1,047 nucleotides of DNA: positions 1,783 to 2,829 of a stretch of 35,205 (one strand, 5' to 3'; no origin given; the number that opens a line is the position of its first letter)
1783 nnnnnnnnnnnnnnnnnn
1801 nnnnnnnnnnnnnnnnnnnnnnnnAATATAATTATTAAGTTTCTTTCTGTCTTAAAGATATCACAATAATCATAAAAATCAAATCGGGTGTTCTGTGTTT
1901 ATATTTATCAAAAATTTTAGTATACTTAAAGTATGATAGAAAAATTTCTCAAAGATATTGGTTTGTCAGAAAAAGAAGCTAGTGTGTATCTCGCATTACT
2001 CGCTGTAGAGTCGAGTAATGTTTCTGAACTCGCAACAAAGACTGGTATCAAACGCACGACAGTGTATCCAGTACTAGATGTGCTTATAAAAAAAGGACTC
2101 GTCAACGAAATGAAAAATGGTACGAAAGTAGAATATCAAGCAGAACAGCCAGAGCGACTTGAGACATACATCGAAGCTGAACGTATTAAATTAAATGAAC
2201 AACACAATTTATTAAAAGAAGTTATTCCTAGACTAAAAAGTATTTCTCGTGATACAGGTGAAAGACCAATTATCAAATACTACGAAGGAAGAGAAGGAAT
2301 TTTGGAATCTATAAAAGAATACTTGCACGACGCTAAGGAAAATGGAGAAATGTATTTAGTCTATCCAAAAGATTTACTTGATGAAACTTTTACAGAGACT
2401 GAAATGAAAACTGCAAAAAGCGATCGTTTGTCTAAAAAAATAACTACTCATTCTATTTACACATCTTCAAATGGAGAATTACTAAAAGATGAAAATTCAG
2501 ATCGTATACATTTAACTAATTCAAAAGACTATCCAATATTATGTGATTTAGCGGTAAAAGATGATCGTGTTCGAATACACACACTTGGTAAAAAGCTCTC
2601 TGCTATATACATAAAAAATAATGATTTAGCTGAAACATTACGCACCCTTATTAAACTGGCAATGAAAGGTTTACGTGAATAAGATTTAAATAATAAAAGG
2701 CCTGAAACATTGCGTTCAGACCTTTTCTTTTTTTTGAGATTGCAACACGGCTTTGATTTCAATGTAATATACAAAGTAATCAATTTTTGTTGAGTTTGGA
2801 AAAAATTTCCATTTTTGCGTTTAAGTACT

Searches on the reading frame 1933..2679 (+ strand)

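Call 42: search_protein_families(library=pfam, max_evalue=1, proteins=[window:1933-2679:+])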
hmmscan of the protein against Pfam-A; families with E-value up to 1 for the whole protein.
window:1933-2679:+ (249 aa): 20 families
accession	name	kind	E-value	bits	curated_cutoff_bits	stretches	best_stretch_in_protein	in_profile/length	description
PF01978.25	TrmB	-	1.7e-16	60.3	25.6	1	6-74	1-68/68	Sugar-specific transcriptional regulator TrmB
PF03965.22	Penicillinase_R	-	1.9e-05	25.4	22.6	1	12-75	2-69/115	Penicillinase repressor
PF01047.28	MarR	-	0.00034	20.9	24.6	1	28-61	18-51/59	MarR family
PF13730.12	HTH_36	-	0.00043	20.5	25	1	17-57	9-55/55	Helix-turn-helix domain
PF09339.16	HTH_IclR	-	0.001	19.2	22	1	29-57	20-48/52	IclR helix-turn-helix domain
PF03551.20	PadR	-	0.011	16.1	27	1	38-62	28-52/75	Transcriptional regulator PadR-like family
PF12802.13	MarR_2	-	0.013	16.1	27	1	19-57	11-50/61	MarR family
PF21984.2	DnaD_N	-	0.016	15.8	27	1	7-62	10-70/101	DnaD N-terminal domain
PF01022.26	HTH_5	-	0.016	15.6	22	1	22-58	10-46/47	Bacterial regulatory protein, arsR family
PF25213.1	HVO_A0261_N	-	0.016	15.5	35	1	20-60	17-57/86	HVO_A0261 N-terminal domain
PF22381.2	Staph_reg_Sar_Rot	-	0.023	15.2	27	1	2-58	3-59/85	Transcriptional regulator SarA/Rot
PF09012.17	FeoC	-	0.025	15.2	21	1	26-64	13-51/69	FeoC like transcriptional regulator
PF08221.17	HTH_9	-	0.03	14.9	23.4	1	16-57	16-57/62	RNA polymerase III subunit RPC82 helix-turn-helix domain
PF24033.1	DUF7342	-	0.042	14.3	31.6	1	26-100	16-88/150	Family of unknown function (DUF7342)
PF14394.12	DUF4423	-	0.046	14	30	1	25-67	34-76/165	Domain of unknown function (DUF4423)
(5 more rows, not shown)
